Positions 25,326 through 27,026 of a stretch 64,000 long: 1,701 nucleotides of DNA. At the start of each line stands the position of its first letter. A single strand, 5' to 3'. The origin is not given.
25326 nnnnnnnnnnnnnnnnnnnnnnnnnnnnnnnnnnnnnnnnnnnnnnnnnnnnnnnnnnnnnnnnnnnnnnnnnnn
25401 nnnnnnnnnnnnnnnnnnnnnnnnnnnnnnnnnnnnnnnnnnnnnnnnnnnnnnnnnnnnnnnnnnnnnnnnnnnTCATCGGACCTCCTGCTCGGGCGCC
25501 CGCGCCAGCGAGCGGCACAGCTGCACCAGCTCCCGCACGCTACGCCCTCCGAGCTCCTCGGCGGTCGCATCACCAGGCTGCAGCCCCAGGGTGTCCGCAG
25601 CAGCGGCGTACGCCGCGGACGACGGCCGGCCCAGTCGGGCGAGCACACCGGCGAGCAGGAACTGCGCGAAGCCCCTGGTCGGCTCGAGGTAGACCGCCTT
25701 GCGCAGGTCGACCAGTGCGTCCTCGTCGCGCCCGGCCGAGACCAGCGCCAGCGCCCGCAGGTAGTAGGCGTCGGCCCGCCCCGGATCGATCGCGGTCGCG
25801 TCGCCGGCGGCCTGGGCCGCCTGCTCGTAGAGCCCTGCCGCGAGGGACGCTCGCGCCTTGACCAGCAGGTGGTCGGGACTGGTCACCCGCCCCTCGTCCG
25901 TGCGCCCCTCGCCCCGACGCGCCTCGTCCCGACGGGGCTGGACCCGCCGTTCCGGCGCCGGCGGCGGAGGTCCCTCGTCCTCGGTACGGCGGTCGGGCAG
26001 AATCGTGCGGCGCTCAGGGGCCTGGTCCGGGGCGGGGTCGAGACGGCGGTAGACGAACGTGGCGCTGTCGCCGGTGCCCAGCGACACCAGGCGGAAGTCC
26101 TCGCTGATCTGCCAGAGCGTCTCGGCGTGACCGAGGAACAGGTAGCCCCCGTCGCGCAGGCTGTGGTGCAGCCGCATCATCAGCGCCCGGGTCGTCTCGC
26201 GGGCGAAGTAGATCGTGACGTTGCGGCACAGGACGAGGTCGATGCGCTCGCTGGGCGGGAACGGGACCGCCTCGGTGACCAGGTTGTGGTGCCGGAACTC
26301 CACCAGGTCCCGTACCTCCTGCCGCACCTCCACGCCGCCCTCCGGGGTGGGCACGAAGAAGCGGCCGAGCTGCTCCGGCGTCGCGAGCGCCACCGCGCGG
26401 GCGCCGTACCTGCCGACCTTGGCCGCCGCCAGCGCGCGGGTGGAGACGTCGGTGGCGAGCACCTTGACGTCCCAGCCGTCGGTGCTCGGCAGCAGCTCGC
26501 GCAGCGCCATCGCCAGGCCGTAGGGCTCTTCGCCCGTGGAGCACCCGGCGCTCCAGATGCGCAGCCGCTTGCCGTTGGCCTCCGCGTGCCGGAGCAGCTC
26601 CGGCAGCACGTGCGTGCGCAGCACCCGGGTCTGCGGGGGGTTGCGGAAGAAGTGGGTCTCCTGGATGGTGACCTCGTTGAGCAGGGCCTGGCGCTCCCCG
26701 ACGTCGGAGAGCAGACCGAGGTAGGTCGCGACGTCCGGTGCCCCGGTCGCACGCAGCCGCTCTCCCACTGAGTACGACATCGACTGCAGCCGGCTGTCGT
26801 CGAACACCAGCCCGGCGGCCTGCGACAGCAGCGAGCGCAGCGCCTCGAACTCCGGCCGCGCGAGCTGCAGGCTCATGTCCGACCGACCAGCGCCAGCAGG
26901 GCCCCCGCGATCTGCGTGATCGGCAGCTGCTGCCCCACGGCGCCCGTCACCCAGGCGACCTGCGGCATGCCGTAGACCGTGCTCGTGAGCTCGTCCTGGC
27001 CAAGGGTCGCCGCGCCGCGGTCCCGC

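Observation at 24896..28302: Orphan Che-like operon (Hpt-like, CheB, CheR-TPR, CheW, 56-aa membrane peptide) with no CheA and no MCP in the window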

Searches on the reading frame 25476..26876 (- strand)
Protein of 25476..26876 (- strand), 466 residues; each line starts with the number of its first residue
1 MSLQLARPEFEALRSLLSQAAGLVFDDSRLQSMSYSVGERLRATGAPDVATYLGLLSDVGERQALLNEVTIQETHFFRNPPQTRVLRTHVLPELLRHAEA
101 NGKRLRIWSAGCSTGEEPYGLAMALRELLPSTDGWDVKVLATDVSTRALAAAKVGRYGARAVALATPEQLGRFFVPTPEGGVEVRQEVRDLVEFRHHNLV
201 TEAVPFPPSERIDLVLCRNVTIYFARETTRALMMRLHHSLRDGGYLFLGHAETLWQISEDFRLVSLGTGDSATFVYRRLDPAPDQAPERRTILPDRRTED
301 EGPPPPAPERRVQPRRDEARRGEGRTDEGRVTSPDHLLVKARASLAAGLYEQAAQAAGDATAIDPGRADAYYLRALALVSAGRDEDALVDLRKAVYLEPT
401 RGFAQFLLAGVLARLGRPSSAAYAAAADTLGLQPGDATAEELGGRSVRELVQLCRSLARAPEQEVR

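Call 4: search_protein_families(library=pfam, proteins=[window:25476-26876:-], max_evalue=0.1)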
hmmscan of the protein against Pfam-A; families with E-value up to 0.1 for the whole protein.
window:25476-26876:- (466 aa): 16 families
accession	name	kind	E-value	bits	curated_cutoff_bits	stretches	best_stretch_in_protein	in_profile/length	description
PF01739.24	CheR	-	1.5e-55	188.1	27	1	72-265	1-190/195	CheR methyltransferase, SAM binding domain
PF03705.20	CheR_N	-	4.2e-07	30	27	1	9-57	2-50/53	CheR methyltransferase, all-alpha domain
PF08242.18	Methyltransf_12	-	6e-06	27.3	30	1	193-246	47-98/98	Methyltransferase domain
PF13432.12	TPR_16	-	0.0001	23.1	32.7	1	339-391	2-54/65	Tetratricopeptide repeat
PF00515.34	TPR_1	-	0.00012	22.2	27.8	1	368-400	1-33/34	Tetratricopeptide repeat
PF07719.23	TPR_2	-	0.00056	20.3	27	1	368-400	1-33/34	Tetratricopeptide repeat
PF13431.12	TPR_17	-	0.00057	20.4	24.4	0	360-388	5-33/34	Tetratricopeptide repeat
PF13649.12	Methyltransf_25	-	0.00086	20.4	27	1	192-244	48-97/97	Methyltransferase domain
PF13181.12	TPR_8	-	0.0014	19.1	25.7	1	368-400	1-33/34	Tetratricopeptide repeat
PF14559.12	TPR_19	-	0.0019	18.9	25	1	345-388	2-45/68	Tetratricopeptide repeat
PF13414.12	TPR_11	-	0.0056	16.8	26.8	0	348-379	8-39/42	TPR repeat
PF03704.23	BTAD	-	0.0082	16.9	22.1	1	319-439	10-139/146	Bacterial transcriptional activator domain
PF12895.13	ANAPC3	-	0.022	15.4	27.2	0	349-421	4-75/82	Anaphase-promoting complex, cyclosome, subunit 3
PF13489.12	Methyltransf_23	-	0.03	14.5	27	1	94-249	13-117/164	Methyltransferase domain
PF14863.12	Alkyl_sulf_dimr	-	0.061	14.2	26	0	333-387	68-122/139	Alkyl sulfatase dimerisation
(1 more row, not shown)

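Call 5: search_protein_families(library=ncbifam, proteins=[window:25476-26876:-], max_evalue=0.1)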
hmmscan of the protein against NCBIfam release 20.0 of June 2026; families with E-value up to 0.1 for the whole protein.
window:25476-26876:- (466 aa): 8 families
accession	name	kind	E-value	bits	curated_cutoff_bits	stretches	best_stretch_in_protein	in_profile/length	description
NF007902.0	PRK10611.1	equivalog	8.8e-43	146.5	435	1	3-263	20-275/287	protein-glutamate O-methyltransferase CheR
TIGR02917.1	PEP_TPR_lipo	equivalog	2.7e-07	28.9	312.2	1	330-439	359-467/899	XrtA/PEP-CTERM system TPR-repeat protein PrsT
NF040959.1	MamA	equivalog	0.0059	16.1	200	1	343-417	80-154/204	magnetosome protein MamA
TIGR02521.1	type_IV_pilW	equivalog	0.017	14.7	154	1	343-402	40-99/234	type IV pilus biogenesis/stability protein PilW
NF047558.1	TPR_END_plus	domain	0.025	14.5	32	1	370-400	1-31/56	TPR end-of-group domain-containing protein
TIGR02552.1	LcrH_SycD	equivalog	0.046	13.4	104.8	1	342-397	60-115/136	SycD/LcrH family type III secretion system chaperone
NF052415.1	T3SS_chap_SctY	equivalog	0.068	13.7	70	0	335-425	7-100/106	type III secretion apparatus assembly chaperone SctY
TIGR03922.1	T7SS_EccA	equivalog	0.079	11.5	466.65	0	330-421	66-162/557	type VII secretion AAA-ATPase EccA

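Call 8: find_encoding_contigs(protein=window:25476-26876:-, flank=10000, max_places=6)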
Protein window:25476-26876:- (466 aa): no gene with exactly this product is on record in the collection.

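Call 9: find_related_loci(query=window:25476-26876:-, collection=genome_contigs, flank=10000)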
Query window:25476-26876:- (466 aa) in genome_contigs; peptide patterns used: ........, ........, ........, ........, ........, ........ (x = any residue, [..] = any of these).
597 stretches matched a pattern; 115 encode a relative of the query (tblastn E <= 1e-3); the best 80 are kept; 80 distinct loci.
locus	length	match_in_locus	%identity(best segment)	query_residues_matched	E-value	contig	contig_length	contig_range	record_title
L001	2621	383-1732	72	1-457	0e+0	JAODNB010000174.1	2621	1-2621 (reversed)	MAG: Frankiales bacterium isolate RYN_107 scaffold_575974, whole genome shotgun sequence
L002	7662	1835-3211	74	1-459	0e+0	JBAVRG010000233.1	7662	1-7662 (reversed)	MAG: Mycobacteriales bacterium isolate MFD00902_ilm_asm_bin6 k127_116226, whole genome shotgun sequence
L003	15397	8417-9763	70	1-457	0e+0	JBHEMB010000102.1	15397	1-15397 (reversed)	MAG: Mycobacteriales bacterium isolate S2_bin.44.orig S2_k141_3431383, whole genome shotgun sequence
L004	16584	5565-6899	73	1-457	0e+0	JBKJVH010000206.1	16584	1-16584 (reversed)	MAG: Mycobacteriales bacterium isolate ant_bin.98 S1Ck117_2434954_flag_0_multi_26.1646_len_16584, whole genome shotgun s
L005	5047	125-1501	71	5-457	0e+0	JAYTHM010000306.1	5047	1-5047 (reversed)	MAG: Frankiales bacterium isolate GFS_2522 GFS_2522_305, whole genome shotgun sequence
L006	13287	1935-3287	70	1-459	0e+0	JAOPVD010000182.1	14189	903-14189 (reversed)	MAG: Frankiales bacterium isolate RYN_139 scaffold_3939012, whole genome shotgun sequence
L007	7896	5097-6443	70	1-457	0e+0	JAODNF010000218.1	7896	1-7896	MAG: Frankiales bacterium isolate RYN_111 scaffold_968092, whole genome shotgun sequence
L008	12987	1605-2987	68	3-457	0e+0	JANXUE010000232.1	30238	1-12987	MAG: Frankiales bacterium isolate 339R_metabat_269 339R_k141_909647, whole genome shotgun sequence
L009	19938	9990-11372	69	3-457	0e+0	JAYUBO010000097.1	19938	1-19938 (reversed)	MAG: Frankiales bacterium isolate GFS_677 GFS_677_96, whole genome shotgun sequence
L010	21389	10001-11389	70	1-457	0e+0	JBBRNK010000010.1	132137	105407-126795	MAG: Mycobacteriales bacterium isolate La1_metabat2.157 LA1C_B2.157_k141_2855993L_132137_cov_108.8610, whole genome shot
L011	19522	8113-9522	66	1-459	0e+0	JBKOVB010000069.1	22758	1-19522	MAG: Actinomycetota bacterium isolate GM_HAYS_MAG_00004 GM_HAYS_000000321100, whole genome shotgun sequence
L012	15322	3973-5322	68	1-457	0e+0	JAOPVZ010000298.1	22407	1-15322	MAG: Frankiales bacterium isolate RYN_161 scaffold_915935, whole genome shotgun sequence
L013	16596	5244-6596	70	1-459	0e+0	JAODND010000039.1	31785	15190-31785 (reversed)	MAG: Frankiales bacterium isolate RYN_109 scaffold_113589, whole genome shotgun sequence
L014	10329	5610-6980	66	5-465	0e+0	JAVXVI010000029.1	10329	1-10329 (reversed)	MAG: Actinomycetota bacterium isolate BP_338 scaffold_621206, whole genome shotgun sequence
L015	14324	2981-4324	70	1-457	0e+0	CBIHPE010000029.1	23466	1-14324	MAG TPA_asm: uncultured Frankiales bacterium isolate SRR18156180_metabat2_57 genome assembly, contig: ERZ27336830.1120,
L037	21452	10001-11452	59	9-466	5e-143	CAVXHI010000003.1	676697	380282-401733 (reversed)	MAG: uncultured Actinomycetota bacterium isolate MFD02581.bin.2.164 genome assembly, contig: contig_12176, whole genome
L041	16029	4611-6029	54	1-457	3e-142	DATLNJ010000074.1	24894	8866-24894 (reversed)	MAG TPA_asm: Frankiaceae bacterium isolate SMAG_U13797 k141_4793757, whole genome shotgun sequence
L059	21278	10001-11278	56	13-457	2e-124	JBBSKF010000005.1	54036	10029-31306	MAG: Mycobacteriales bacterium isolate LS4_metabat2.255 LS4_metabat2.255_K_11302_L_54036_cov_125.0062, whole genome shot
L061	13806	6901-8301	60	1-458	4e-151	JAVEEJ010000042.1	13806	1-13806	MAG: Frankiaceae bacterium isolate BP_198 scaffold_4998328, whole genome shotgun sequence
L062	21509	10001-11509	47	1-466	2e-119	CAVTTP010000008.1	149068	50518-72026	MAG: uncultured Actinomycetes bacterium isolate MFD09671.bin.3.246 genome assembly, contig: contig_66873, whole genome s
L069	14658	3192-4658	48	9-466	2e-115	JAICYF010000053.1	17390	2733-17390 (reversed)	MAG: Acidothermaceae bacterium isolate LS_ISSM_2_bin.15 k141_800130_length_17390_cov_28.8856, whole genome shotgun seque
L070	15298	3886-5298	48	1-466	2e-115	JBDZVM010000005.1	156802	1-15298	MAG: Actinomycetales bacterium isolate PE_dung18 NODE_26_length_156802, whole genome shotgun sequence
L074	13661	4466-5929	50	5-457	6e-134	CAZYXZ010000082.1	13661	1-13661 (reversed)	MAG TPA_asm: uncultured Frankiaceae bacterium isolate binchicken_co174_30 genome assembly, contig: NODE_625_length_13661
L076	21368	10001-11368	49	9-462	1e-103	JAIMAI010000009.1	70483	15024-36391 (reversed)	MAG: Acidothermus sp. isolate HOT.MAX.052 Contig9, whole genome shotgun sequence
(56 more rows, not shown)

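Call 21: search_protein_families(library=pfam, proteins=[L062:17691-19169:+, L062:15225-15971:+, L062:15981-16814:+, L062:16741-17571:+, L062:19700-20629:+, L062:20626-21432:+], max_evalue=0.001)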
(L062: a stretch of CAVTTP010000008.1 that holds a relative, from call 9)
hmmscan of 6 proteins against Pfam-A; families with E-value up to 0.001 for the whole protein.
L062:17691-19169:+ (492 aa): 1 family
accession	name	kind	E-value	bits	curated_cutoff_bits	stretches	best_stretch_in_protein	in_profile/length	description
PF00015.26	MCPsignal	-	9.8e-26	91.1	34.6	1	144-301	3-167/172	Methyl-accepting chemotaxis protein (MCP) signalling domain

L062:15225-15971:+ (248 aa): 0 families

L062:15981-16814:+ (277 aa): 1 family
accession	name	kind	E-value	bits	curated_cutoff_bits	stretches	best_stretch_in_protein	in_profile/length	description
PF01261.30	AP_endonuc_2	-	1.4e-20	74.5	31.1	1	35-270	1-248/249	Xylose isomerase-like TIM barrel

L062:16741-17571:+ (276 aa): 6 families
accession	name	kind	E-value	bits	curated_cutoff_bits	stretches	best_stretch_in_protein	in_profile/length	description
PF08241.18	Methyltransf_11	-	3.7e-21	76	21.2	1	74-162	2-94/95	Methyltransferase domain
PF13649.12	Methyltransf_25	-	1.1e-16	61.7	27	1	74-159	3-97/97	Methyltransferase domain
PF08242.18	Methyltransf_12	-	3.9e-08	34.3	30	1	74-161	2-98/98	Methyltransferase domain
PF01209.24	Ubie_methyltran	-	2.8e-05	24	20.1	1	67-163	46-151/233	ubiE/COQ5 methyltransferase family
PF13489.12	Methyltransf_23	-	8.5e-05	22.8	27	1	53-163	7-116/164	Methyltransferase domain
PF13847.12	Methyltransf_31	-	0.0004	20.5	27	1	73-163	8-109/145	Methyltransferase domain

L062:19700-20629:+ (309 aa): 1 family
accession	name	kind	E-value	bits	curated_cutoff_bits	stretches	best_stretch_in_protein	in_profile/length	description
PF01619.24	Pro_dh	-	7.3e-30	104.9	27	1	42-300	2-275/278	Proline dehydrogenase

L062:20626-21432:+ (268 aa): 7 families
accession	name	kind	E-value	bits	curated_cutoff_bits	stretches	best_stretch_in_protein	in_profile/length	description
PF14748.11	P5CR_dimer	-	1.1e-40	138.6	25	1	161-265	1-105/105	Pyrroline-5-carboxylate reductase dimerisation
PF03807.23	F420_oxidored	-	2.3e-22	79.8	21.6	1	6-98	2-94/94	NADP oxidoreductase coenzyme F420-dependent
PF02558.23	ApbA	-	3.1e-08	33.8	22.2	1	6-104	1-108/150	Ketopantoate reductase PanE/ApbA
PF03446.21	NAD_binding_2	-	5.8e-08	33.3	21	1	6-104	2-101/161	NAD binding domain of 6-phosphogluconate dehydrogenase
PF01488.26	Shikimate_DH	-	9.7e-07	29.4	24.3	1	2-69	11-82/138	Shikimate / quinate 5-dehydrogenase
PF07991.19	KARI_N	-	2e-05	24.7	20.6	1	2-122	3-120/165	Acetohydroxy acid isomeroreductase, NADPH-binding domain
PF01210.29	NAD_Gly3P_dh_N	-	3.1e-05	24.4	23.1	0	6-103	2-110/158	NAD-dependent glycerol-3-phosphate dehydrogenase N-terminus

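Call 28: search_protein_families(library=pfam, max_evalue=0.0001, proteins=[L037:11956-16227:+, L074:6405-8720:+, L074:8740-11667:+, L076:11858-13297:+, L041:6454-7941:-, L059:14261-15625:+, L059:12436-14139:-, L069:5329-6717:-, L070:9880-11253:-, L061:8821-10254:-])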
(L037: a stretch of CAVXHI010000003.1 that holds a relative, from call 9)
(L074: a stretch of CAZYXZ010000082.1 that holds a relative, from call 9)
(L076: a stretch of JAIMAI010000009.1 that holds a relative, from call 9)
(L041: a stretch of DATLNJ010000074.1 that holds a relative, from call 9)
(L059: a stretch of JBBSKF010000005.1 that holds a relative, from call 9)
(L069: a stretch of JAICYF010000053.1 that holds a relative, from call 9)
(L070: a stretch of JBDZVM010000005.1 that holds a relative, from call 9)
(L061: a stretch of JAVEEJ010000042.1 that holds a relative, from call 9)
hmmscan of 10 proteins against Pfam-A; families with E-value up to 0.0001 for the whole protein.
L037:11956-16227:+ (1423 aa): 1 family
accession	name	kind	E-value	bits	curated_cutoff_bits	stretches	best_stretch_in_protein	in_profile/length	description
PF15902.12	Sortilin-Vps10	-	2.9e-09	36.7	33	1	226-288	4-67/446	Sortilin, neurotensin receptor 3,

L074:6405-8720:+ (771 aa): 2 families
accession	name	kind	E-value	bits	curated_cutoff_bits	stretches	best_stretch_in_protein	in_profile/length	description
PF07971.18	Glyco_hydro_92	-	8.1e-132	440.9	24.6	1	281-745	1-463/464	Glycosyl hydrolase family 92 catalytic domain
PF17678.7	Glyco_hydro_92N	-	8.4e-60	203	34.5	1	50-275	1-236/236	Glycosyl hydrolase family 92 N-terminal domain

L074:8740-11667:+ (975 aa): 1 family
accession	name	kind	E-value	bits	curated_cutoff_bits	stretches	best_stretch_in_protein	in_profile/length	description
PF04734.18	Ceramidase_alk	-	1.2e-10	41.1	32.1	1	72-275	27-230/509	Neutral/alkaline non-lysosomal ceramidase, N-terminal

L076:11858-13297:+ (479 aa): 2 families
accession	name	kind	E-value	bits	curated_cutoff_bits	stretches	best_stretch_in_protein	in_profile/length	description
PF06762.20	LMF1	-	1.5e-63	214.2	27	1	123-274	1-161/163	Lipase maturation factor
PF25179.1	LMF1_C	-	4.1e-54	182.8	34.2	1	326-466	1-139/139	Lipase maturation factor C-terminal domain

L041:6454-7941:- (495 aa): 2 families
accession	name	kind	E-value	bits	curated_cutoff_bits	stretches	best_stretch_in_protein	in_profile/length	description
PF00999.27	Na_H_Exchanger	-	1.9e-47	162.4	26.2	1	16-383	4-374/375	Sodium/hydrogen exchanger, transmembrane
PF02080.26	TrkA_C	-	3.3e-08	33.8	27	1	410-476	1-69/71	TrkA-C domain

L059:14261-15625:+ (454 aa): 8 families
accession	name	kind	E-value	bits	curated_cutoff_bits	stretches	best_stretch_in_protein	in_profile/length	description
PF07719.23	TPR_2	-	3.2e-15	55.4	27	0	232-264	1-33/34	Tetratricopeptide repeat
PF13428.12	TPR_14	-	7.4e-12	45.1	23.5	0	234-273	3-42/44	Tetratricopeptide repeat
PF13432.12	TPR_16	-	3.1e-11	44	32.7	2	238-294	3-59/65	Tetratricopeptide repeat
PF13181.12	TPR_8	-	9e-10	38.4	25.7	0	238-264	7-33/34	Tetratricopeptide repeat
PF00515.34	TPR_1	-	1.4e-09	37.8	27.8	0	232-265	1-34/34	Tetratricopeptide repeat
PF14559.12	TPR_19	-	2.5e-07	31.4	25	0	174-227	3-57/68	Tetratricopeptide repeat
PF13424.12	TPR_12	-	9.5e-06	26.2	30.1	0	356-399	29-73/77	Tetratricopeptide repeat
PF13174.12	TPR_6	-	4.7e-05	24.2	26.3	0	196-222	1-27/33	Tetratricopeptide repeat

L059:12436-14139:- (567 aa): 1 family
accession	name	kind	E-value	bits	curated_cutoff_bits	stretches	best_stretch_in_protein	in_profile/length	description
PF14224.11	DUF4331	-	3.2e-155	517.9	27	1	70-483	1-421/421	Domain of unknown function (DUF4331)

L069:5329-6717:- (462 aa): 1 family
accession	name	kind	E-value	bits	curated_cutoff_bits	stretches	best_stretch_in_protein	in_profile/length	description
PF00202.27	Aminotran_3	-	3.6e-94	316.2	30.5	1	45-437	12-402/403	Aminotransferase class-III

L070:9880-11253:- (457 aa): 1 family
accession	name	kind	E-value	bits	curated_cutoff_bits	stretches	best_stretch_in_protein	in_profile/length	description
PF00202.27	Aminotran_3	-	7.1e-97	325.1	30.5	1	40-432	12-402/403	Aminotransferase class-III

L061:8821-10254:- (477 aa): 1 family
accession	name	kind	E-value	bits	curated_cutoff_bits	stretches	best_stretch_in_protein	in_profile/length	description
PF00082.27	Peptidase_S8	-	7.6e-15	55.4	21.8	1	40-376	5-274/288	Subtilase family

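Call 35: find_homologous_proteins(query=L062:17691-19166:+, max_evalue=1e-10)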
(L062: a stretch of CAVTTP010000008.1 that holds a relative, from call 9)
Query L062:17691-19166:+ (492 aa): 7369 proteins with E <= 1e-10 among 8000 candidates; the best 120 are listed.
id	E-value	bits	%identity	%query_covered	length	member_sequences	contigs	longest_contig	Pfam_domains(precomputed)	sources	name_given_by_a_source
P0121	0.0e+0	1032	100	100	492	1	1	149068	PF00015.27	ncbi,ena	-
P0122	7.7e-297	1002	97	100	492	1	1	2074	PF00015.27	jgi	jgi:methyl-accepting chemotaxis protein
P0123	9.5e-297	1002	97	100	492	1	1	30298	PF00015.27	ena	-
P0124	1.0e-295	999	96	100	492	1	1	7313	PF00015.27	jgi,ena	-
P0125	1.1e-293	992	96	100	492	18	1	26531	PF00015.27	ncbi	ncbi:MAG TPA: methyl-accepting chemotaxis protein [Acidothermaceae bacterium]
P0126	7.2e-292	986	95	100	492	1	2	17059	PF00015.27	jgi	jgi:methyl-accepting chemotaxis protein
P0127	9.7e-290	979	94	100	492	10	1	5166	PF00015.27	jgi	jgi:methyl-accepting chemotaxis protein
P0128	9.4e-287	969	94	100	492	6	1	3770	PF00015.27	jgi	jgi:methyl-accepting chemotaxis protein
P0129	8.1e-286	966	93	100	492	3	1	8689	PF00015.27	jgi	jgi:methyl-accepting chemotaxis protein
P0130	1.8e-283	958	92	100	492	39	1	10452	PF00015.27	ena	-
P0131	1.7e-281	952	91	100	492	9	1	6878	PF00015.27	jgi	jgi:methyl-accepting chemotaxis protein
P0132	8.3e-280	946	91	96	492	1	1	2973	PF00015.27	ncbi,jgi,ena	jgi:methyl-accepting chemotaxis protein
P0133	1.3e-270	916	88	96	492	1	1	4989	PF00015.27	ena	-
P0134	5.5e-242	822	79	100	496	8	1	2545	PF00015.27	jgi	jgi:methyl-accepting chemotaxis protein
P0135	3.7e-238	809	79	99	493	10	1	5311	PF00015.27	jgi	jgi:methyl-accepting chemotaxis protein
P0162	2.0e-124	434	48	99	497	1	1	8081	PF00015.27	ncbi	-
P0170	1.3e-106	376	45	92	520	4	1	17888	PF00015.27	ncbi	-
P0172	2.1e-105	372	45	93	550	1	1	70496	PF00015.27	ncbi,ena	-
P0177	2.5e-104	368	44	92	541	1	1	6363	PF00015.27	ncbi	-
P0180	3.2e-102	361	43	92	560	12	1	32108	PF00015.27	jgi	jgi:methyl-accepting chemotaxis protein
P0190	7.5e-73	264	39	82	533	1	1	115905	PF00015.27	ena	-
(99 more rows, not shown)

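Call 36: find_encoding_contigs(protein=P0172, flank=10000, max_places=3)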
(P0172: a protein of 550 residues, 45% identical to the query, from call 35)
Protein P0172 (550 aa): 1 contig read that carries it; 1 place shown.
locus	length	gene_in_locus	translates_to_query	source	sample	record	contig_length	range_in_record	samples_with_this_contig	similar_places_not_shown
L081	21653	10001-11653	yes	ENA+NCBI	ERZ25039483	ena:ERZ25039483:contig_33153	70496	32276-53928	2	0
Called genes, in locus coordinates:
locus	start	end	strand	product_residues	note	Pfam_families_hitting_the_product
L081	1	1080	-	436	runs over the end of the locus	PF01261:AP_endonuc_2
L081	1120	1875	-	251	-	PF00528:BPD_transp_1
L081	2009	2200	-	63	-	-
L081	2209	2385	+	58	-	-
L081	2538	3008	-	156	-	-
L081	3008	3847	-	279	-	PF01547:SBP_bac_1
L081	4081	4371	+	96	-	-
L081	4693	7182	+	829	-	PF00933:Glyco_hydro_3, PF01915:Glyco_hydro_3_C, PF14310:Fn3-like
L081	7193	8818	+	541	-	PF04616:Glyco_hydro_43, PF17851:GH43_C2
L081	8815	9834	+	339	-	PF00356:LacI, PF00532:Peripla_BP_1, PF13407:Peripla_BP_4, PF13377:Peripla_BP_3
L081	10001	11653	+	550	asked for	PF00015:MCPsignal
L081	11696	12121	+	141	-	PF01243:PNPOx_N, PF12900:Pyridox_ox_2 (weak)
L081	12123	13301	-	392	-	PF13177:DNA_pol3_delta2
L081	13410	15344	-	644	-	PF05977:MFS_3, PF07690:MFS_1, PF12832:MFS_1_like, PF07690:MFS_1, PF02223:Thymidylate_kin, PF13521:AAA_28 (weak)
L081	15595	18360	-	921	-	PF01751:Toprim, PF01131:Topoisom_bac, PF13368:Toprim_C_rpt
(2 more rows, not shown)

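Call 37: find_encoding_contigs(protein=P0162, flank=10000, max_places=3)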
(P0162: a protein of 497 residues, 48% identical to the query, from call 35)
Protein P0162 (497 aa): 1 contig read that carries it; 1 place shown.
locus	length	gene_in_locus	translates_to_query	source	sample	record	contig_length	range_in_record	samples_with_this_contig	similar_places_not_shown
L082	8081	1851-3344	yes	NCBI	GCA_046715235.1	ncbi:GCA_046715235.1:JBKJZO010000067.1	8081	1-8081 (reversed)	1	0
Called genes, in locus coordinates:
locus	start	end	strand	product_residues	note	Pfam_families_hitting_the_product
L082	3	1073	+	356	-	?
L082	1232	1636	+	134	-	-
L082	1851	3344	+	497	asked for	PF00015:MCPsignal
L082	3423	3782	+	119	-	PF21531:Rv2175c_wHTH, PF12728:HTH_17 (weak), PF18367:Rv2175c_C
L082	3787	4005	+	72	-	PF02597:ThiS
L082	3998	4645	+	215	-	PF02581:TMP-TENI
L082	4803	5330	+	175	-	PF01844:HNH, PF14279:HNH_5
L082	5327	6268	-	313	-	-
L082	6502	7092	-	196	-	PF07700:HNOB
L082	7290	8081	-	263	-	?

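Call 41: find_encoding_contigs(protein=P0180, flank=10000, max_places=2)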
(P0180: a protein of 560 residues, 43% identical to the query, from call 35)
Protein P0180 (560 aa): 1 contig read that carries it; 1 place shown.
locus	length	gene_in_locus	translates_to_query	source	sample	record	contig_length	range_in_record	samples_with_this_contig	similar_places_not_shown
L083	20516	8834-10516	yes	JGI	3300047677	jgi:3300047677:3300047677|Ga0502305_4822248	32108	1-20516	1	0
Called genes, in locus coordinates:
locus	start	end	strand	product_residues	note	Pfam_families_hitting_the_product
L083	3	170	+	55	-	?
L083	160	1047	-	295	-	PF00528:BPD_transp_1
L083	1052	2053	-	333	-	PF00528:BPD_transp_1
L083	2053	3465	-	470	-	PF01547:SBP_bac_1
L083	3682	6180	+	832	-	PF00933:Glyco_hydro_3, PF01915:Glyco_hydro_3_C, PF14310:Fn3-like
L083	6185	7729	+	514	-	PF04616:Glyco_hydro_43, PF17851:GH43_C2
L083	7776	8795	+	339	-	PF00356:LacI, PF13560:HTH_31 (faint), PF00532:Peripla_BP_1, PF13407:Peripla_BP_4, PF13377:Peripla_BP_3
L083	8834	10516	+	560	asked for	PF00015:MCPsignal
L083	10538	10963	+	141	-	PF01243:PNPOx_N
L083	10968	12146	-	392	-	PF13177:DNA_pol3_delta2, PF00004:AAA (faint), PF09115:DNApol3-delta_C (weak)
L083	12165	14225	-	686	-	PF05977:MFS_3, PF07690:MFS_1, PF12832:MFS_1_like, PF07690:MFS_1, PF02223:Thymidylate_kin, PF13521:AAA_28 (weak)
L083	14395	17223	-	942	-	PF01751:Toprim, PF01131:Topoisom_bac, PF13368:Toprim_C_rpt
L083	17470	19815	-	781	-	PF03030:H_PPase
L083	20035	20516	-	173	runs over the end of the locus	PF13581:HATPase_c_2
